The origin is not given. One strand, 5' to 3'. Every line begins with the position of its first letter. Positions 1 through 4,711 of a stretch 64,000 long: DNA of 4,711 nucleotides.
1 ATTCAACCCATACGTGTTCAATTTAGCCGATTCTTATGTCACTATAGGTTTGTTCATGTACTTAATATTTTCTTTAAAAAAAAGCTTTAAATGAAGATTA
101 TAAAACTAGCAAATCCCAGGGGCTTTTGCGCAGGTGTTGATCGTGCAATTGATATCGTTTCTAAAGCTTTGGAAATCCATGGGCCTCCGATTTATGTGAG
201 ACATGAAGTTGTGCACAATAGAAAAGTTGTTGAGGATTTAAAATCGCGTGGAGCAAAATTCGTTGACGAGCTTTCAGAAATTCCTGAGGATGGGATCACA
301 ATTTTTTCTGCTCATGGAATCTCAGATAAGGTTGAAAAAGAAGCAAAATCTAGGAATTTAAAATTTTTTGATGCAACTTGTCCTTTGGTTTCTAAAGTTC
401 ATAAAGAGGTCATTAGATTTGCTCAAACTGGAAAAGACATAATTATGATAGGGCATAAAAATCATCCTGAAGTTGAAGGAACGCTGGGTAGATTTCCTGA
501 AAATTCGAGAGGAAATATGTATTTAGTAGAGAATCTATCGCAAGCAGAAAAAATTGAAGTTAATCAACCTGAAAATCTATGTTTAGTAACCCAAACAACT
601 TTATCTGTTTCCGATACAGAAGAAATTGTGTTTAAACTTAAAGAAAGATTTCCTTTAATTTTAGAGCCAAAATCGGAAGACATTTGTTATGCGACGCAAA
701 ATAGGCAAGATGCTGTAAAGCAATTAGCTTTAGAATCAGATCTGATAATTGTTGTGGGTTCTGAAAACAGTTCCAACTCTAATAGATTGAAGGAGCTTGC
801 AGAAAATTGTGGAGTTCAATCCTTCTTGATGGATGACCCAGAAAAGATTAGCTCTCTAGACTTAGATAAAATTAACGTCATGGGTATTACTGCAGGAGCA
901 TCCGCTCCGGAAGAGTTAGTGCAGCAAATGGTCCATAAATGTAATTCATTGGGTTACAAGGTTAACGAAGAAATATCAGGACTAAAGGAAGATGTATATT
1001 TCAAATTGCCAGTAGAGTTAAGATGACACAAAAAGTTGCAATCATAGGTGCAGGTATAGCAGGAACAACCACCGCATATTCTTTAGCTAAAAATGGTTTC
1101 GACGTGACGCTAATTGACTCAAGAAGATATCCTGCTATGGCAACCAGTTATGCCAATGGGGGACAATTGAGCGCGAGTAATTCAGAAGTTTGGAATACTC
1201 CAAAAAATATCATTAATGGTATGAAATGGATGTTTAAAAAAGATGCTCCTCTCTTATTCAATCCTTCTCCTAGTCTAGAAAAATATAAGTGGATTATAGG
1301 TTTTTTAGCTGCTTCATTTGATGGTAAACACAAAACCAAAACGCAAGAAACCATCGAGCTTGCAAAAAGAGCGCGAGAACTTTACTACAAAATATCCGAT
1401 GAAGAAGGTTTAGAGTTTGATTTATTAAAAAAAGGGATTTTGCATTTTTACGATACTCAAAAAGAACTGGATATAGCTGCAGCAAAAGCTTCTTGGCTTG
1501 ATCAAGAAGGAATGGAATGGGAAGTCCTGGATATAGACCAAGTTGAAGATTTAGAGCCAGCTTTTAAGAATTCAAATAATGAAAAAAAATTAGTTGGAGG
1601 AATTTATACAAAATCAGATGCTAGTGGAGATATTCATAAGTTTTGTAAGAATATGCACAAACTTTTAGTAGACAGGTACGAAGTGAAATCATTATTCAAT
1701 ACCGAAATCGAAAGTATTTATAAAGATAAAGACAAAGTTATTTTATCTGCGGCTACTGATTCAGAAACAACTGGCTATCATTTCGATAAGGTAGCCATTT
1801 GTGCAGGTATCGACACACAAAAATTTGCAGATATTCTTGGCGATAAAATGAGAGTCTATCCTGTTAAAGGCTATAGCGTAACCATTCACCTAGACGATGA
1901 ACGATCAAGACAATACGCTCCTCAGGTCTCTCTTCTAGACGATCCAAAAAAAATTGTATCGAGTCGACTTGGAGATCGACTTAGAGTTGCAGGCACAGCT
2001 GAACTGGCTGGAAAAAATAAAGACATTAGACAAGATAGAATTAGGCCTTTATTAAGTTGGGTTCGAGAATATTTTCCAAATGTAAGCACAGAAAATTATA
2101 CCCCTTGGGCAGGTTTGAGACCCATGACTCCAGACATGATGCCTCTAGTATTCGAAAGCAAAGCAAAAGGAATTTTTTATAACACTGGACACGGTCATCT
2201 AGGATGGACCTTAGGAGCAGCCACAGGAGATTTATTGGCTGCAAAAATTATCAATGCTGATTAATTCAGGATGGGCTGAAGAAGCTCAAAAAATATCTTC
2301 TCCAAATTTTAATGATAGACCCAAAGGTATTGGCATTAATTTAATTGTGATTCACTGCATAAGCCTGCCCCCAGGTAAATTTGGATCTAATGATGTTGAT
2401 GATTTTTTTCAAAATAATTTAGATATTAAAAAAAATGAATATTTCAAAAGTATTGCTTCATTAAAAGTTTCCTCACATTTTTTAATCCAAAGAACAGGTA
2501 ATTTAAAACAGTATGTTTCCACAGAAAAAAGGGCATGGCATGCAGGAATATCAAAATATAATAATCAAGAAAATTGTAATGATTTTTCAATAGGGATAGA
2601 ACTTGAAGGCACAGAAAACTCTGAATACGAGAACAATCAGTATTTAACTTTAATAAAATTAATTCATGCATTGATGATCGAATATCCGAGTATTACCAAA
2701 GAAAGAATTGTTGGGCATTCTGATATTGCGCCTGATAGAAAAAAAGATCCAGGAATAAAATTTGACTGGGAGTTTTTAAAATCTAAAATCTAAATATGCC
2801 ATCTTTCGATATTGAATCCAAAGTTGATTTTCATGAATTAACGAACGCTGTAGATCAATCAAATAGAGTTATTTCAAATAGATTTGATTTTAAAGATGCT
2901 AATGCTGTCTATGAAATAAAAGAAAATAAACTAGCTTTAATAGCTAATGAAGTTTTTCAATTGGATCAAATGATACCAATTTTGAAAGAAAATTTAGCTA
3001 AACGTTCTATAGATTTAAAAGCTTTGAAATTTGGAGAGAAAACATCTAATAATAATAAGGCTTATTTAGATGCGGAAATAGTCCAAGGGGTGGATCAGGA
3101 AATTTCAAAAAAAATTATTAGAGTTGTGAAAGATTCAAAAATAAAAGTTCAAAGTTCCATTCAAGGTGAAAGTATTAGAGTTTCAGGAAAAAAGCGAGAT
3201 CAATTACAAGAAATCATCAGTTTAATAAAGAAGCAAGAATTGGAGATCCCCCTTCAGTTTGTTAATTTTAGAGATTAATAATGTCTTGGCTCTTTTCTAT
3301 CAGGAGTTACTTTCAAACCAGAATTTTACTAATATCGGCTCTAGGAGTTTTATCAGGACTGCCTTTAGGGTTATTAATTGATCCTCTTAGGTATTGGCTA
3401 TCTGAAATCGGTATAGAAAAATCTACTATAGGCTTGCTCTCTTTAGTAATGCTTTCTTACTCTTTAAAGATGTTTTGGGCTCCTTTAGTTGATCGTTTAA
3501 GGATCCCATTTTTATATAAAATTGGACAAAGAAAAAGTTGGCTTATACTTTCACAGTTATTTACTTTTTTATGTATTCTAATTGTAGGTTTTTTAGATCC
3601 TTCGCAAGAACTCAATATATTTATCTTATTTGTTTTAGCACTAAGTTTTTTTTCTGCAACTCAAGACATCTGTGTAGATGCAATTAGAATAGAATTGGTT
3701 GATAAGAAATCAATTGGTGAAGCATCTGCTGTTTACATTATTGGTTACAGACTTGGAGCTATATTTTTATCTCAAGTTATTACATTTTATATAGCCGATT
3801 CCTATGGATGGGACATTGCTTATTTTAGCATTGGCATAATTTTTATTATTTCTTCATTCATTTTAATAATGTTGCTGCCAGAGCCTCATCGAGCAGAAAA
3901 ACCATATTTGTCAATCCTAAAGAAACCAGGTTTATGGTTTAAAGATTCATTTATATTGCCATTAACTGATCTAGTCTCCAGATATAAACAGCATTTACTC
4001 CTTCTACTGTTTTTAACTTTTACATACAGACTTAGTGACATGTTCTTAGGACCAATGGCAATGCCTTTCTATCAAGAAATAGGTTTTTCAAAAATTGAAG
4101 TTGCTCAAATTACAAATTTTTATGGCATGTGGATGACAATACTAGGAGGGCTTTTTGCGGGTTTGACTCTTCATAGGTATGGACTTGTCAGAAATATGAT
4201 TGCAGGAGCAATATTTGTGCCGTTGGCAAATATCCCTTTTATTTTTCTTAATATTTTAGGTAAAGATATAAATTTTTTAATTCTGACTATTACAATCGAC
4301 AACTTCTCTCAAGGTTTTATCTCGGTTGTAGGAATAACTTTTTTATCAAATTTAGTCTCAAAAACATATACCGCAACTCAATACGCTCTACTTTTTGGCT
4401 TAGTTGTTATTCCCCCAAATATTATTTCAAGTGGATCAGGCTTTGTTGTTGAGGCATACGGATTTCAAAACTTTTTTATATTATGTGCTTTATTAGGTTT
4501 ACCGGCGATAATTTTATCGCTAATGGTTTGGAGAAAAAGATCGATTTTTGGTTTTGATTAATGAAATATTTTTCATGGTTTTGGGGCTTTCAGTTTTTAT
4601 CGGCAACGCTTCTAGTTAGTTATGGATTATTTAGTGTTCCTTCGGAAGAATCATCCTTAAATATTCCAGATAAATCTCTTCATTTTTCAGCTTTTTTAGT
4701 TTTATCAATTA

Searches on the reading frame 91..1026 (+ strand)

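Call 41: search_protein_families(library=pfam, proteins=[window:91-1026:+])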
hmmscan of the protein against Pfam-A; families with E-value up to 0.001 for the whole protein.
window:91-1026:+ (311 aa): 1 family
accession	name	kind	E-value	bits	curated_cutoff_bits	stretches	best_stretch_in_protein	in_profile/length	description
PF02401.23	LYTB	-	9.5e-93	310.8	24.5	1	4-283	1-265/267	LytB protein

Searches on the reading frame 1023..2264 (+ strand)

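Call 41: search_protein_families(library=pfam, proteins=[window:1023-2264:+])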
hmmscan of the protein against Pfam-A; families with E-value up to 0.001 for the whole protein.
window:1023-2264:+ (413 aa): 11 families
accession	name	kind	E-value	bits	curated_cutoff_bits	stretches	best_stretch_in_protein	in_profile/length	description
PF01266.30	DAO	-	9.4e-66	223.2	27.9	1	4-407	1-352/353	FAD dependent oxidoreductase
PF07992.20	Pyr_redox_2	-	7.5e-10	39.1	26.1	1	4-40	2-39/291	Pyridine nucleotide-disulphide oxidoreductase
PF13450.12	NAD_binding_8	-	6.1e-09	36.5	21.9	1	7-47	1-42/68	NAD(P)-binding Rossmann-like domain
PF03486.20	HI0933_like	-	5.1e-06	26.6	50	1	4-55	2-53/244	HI0933-like protein Rossmann domain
PF00890.30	FAD_binding_2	-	5.1e-06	26.4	20.4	1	5-52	2-49/414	FAD binding domain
PF02558.23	ApbA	-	2.4e-05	24.5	22.2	1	5-53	1-47/150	Ketopantoate reductase PanE/ApbA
PF01134.28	GIDA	-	4.2e-05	23.2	22.1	1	4-54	1-43/391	Glucose inhibited division protein A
PF02737.24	3HCDH_N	-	9.9e-05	22.8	22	1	4-35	1-32/180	3-hydroxyacyl-CoA dehydrogenase, NAD binding domain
PF01494.25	FAD_binding_3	-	0.0002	21.2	22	1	4-36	3-35/349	FAD binding domain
PF03721.20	UDPG_MGDP_dh_N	-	0.00033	20.7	27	0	3-33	1-31/187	UDP-glucose/GDP-mannose dehydrogenase family, NAD binding domain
PF00070.33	Pyr_redox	-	0.00047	21.1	22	0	4-37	1-34/82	Pyridine nucleotide-disulphide oxidoreductase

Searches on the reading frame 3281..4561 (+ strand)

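Call 41: search_protein_families(library=pfam, proteins=[window:3281-4561:+])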
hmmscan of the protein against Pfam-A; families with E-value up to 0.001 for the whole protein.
window:3281-4561:+ (426 aa): 3 families
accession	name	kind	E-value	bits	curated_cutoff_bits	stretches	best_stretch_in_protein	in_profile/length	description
PF07690.21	MFS_1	-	1.4e-23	83.8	33.4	2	36-221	21-194/347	Major Facilitator Superfamily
PF13000.13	Acatn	-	9.6e-16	57.9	23.7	1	16-168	3-174/546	Acetyl-coenzyme A transporter 1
PF12832.13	MFS_1_like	-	6.4e-08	32.5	25.2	1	38-398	24-370/373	MFS_1 like family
